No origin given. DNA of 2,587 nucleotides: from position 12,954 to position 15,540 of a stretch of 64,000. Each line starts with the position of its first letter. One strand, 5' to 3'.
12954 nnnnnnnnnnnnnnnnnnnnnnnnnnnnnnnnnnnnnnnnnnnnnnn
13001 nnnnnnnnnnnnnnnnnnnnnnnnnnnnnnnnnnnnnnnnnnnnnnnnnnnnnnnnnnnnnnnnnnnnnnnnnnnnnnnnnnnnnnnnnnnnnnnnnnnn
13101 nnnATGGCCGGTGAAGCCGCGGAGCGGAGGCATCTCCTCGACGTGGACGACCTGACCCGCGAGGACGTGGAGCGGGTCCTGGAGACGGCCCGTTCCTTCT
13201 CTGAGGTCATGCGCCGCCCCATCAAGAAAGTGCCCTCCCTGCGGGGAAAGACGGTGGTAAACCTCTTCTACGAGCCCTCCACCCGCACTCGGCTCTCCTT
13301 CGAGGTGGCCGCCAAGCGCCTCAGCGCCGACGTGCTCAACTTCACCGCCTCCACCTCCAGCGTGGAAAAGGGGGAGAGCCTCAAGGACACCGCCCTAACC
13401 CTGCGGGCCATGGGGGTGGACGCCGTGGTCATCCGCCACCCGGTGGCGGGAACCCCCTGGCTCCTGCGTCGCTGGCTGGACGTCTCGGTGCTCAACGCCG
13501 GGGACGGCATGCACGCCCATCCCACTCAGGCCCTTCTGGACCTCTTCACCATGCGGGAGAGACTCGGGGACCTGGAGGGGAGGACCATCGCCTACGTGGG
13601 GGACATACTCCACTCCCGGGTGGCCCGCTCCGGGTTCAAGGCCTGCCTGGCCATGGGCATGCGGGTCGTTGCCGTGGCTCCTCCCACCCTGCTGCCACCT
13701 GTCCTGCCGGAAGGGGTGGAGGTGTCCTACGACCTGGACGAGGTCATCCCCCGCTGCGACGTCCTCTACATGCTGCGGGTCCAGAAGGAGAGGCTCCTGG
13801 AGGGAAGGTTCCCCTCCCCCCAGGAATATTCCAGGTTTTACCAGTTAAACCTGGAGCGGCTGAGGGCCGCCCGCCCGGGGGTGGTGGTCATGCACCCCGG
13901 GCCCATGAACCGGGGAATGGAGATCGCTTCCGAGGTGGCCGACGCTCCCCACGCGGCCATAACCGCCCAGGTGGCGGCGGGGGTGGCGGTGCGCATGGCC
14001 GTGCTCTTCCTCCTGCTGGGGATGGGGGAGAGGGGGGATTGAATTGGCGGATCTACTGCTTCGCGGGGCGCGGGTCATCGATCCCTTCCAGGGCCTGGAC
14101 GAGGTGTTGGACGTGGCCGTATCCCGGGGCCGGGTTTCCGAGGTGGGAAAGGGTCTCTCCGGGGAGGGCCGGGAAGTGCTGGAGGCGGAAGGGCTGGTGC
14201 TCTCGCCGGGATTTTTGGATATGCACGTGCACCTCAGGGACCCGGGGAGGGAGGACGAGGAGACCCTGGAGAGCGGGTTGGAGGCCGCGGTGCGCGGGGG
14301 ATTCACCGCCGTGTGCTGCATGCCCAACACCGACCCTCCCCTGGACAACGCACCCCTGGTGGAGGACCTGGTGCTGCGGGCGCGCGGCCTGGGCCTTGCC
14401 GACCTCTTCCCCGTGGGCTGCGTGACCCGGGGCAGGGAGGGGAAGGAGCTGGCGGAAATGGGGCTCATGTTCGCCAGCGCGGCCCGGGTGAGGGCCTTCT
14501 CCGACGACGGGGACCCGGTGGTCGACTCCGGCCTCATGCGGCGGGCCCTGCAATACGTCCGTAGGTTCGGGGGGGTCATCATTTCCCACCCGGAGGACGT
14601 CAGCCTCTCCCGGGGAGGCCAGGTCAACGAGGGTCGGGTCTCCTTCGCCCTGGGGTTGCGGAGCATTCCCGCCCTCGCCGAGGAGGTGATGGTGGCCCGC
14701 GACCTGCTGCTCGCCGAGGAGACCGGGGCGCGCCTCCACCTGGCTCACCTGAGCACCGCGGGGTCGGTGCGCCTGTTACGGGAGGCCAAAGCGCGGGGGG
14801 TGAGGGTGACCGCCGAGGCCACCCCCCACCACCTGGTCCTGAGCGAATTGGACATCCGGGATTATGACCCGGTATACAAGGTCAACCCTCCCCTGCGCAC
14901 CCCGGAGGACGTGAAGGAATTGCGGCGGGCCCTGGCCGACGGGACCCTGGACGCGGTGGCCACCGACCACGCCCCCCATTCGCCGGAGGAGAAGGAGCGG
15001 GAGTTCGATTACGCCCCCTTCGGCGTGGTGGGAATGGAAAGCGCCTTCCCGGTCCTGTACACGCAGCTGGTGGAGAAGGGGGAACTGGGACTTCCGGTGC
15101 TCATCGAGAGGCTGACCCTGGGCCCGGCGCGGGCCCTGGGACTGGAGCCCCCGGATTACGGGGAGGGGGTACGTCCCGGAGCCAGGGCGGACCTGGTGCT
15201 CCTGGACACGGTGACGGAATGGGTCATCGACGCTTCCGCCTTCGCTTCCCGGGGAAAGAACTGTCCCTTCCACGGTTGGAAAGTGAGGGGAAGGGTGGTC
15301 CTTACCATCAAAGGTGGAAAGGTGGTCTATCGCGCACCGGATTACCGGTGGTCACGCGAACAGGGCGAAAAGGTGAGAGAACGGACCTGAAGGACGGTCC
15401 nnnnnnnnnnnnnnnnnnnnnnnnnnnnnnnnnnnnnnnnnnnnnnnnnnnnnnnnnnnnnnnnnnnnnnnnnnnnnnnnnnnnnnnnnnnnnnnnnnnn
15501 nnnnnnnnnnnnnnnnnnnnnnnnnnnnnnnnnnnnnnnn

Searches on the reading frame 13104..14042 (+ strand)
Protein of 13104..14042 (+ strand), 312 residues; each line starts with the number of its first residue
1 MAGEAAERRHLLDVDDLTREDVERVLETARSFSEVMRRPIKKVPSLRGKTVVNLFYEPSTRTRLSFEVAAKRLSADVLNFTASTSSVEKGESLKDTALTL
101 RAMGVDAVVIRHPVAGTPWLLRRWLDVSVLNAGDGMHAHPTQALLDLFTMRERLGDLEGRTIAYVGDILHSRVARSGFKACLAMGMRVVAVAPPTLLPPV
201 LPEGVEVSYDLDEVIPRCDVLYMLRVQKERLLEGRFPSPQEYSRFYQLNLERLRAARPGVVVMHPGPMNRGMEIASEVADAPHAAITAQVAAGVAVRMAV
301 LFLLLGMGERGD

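Call 5: search_protein_families(library=pfam, proteins=[window:13104-14042:+], max_evalue=0.01)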
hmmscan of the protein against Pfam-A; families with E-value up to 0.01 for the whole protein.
window:13104-14042:+ (312 aa): 2 families
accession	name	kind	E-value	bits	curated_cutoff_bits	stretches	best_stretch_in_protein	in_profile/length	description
PF02729.26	OTCace_N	-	4e-48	163.7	29.9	1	9-152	1-148/148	Aspartate/ornithine carbamoyltransferase, carbamoyl-P binding domain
PF00185.30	OTCace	-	1.1e-24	87.6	29.4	1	159-303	2-156/157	Aspartate/ornithine carbamoyltransferase, Asp/Orn binding domain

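Call 65: search_protein_families(library=ncbifam, proteins=[window:13104-14042:+], max_evalue=1e-20)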
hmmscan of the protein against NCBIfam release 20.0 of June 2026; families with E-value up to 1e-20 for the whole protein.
window:13104-14042:+ (312 aa): 10 families
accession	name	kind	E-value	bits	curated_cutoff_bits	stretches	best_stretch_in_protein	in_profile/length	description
NF002032.1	PRK00856.1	equivalog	2.2e-118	394.8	263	1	9-304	1-296/297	aspartate carbamoyltransferase catalytic subunit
TIGR00670.1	asp_carb_tr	equivalog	1.7e-95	319.6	236.95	1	9-305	1-303/304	aspartate carbamoyltransferase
NF010387.0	PRK13814.1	equivalog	1.7e-63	214.4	660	1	10-305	7-303/310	aspartate carbamoyltransferase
NF008853.0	PRK11891.1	equivalog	1e-49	169.3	560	1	7-308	87-401/430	aspartate carbamoyltransferase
NF006046.0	PRK08192.1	equivalog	4.9e-45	154.2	512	1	8-309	6-321/339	aspartate carbamoyltransferase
TIGR00658.1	orni_carb_tr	equivalog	3.1e-43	148.1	280.85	1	9-198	1-185/304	ornithine carbamoyltransferase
NF001986.0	PRK00779.1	subfamily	2e-42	145.4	306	1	7-196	4-188/307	ornithine carbamoyltransferase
NF011380.0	PRK14805.1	equivalog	9.2e-30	103.7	421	1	9-195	2-181/302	ornithine carbamoyltransferase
TIGR04384.1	putr_carbamoyl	exception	1.7e-28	99.7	500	1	10-193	1-182/330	putrescine carbamoyltransferase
NF003286.0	PRK04284.1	subfamily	2.8e-24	85.9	515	1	8-198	6-193/332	ornithine carbamoyltransferase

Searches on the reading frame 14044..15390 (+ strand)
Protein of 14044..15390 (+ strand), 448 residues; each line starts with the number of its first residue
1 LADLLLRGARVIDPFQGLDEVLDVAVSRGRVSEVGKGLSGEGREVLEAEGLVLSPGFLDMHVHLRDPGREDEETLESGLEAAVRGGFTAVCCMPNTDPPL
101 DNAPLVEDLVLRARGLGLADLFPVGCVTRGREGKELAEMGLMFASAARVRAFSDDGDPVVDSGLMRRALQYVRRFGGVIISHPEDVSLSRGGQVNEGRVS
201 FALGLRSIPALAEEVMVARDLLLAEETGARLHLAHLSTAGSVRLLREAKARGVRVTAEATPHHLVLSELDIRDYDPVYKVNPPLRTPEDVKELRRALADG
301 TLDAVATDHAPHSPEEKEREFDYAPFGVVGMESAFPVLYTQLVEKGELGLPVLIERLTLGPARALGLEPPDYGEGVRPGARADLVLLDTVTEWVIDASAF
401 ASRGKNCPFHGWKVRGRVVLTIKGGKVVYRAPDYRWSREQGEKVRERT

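Call 5: search_protein_families(library=pfam, proteins=[window:14044-15390:+], max_evalue=0.01)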
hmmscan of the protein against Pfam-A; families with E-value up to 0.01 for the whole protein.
window:14044-15390:+ (448 aa): 3 families
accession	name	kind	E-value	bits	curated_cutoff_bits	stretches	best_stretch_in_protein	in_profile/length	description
PF01979.26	Amidohydro_1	-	6.7e-22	78.6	25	1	53-428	2-345/345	Amidohydrolase family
PF07969.17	Amidohydro_3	-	6.2e-10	39.6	29.7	1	344-429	403-472/472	Amidohydrolase family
PF12890.13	DHOase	-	1.7e-05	25.4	21.2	1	52-238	3-139/142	Dihydro-orotase-like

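Call 65: search_protein_families(library=ncbifam, proteins=[window:14044-15390:+], max_evalue=1e-20)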
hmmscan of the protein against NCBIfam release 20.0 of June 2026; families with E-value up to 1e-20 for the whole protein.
window:14044-15390:+ (448 aa): 30 families (the best 25 are shown)
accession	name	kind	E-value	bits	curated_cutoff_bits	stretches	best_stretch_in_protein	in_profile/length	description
NF006836.0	PRK09357.1-1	equivalog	9.9e-147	489.1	538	1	4-430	4-425/432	dihydroorotase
NF006845.0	PRK09357.2-6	equivalog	1.9e-142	474.9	728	1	4-430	3-426/428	dihydroorotase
NF006844.0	PRK09357.2-5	equivalog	3.6e-131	438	701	1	1-430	1-421/422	dihydroorotase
NF006841.0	PRK09357.2-2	equivalog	2.1e-130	435.2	640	1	16-431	13-419/421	dihydroorotase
NF006837.0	PRK09357.1-2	equivalog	1.7e-123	412.4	575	1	21-431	18-424/428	dihydroorotase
NF006843.0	PRK09357.2-4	equivalog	3.2e-120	401.9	786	1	5-431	4-422/431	dihydroorotase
TIGR00857.1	pyrC_multi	subfamily_domain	3.8e-119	398.3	279.05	1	23-430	7-410/412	dihydroorotase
NF006839.0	PRK09357.1-4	equivalog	1.8e-101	339.8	576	1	4-430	2-421/422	dihydroorotase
NF006558.0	PRK09059.1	equivalog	4.2e-100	335.3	645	1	3-430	4-428/430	dihydroorotase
NF005791.0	PRK07627.1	equivalog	5.7e-100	335.2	442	1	5-430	4-423/425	dihydroorotase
NF006842.0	PRK09357.2-3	equivalog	7.9e-100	334.5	695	1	4-428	3-437/440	dihydroorotase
NF006838.0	PRK09357.1-3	equivalog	2.6e-95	319.8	644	1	5-431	4-423/423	dihydroorotase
NF005614.0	PRK07369.1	equivalog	1.9e-92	310.2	456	1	4-421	4-416/419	dihydroorotase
NF002668.0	PRK02382.1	equivalog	2.1e-74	250.8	452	1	3-447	5-429/436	dihydroorotase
TIGR03178.1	allantoinase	equivalog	5.8e-68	229.7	357.85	1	3-441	1-436/441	allantoinase AllB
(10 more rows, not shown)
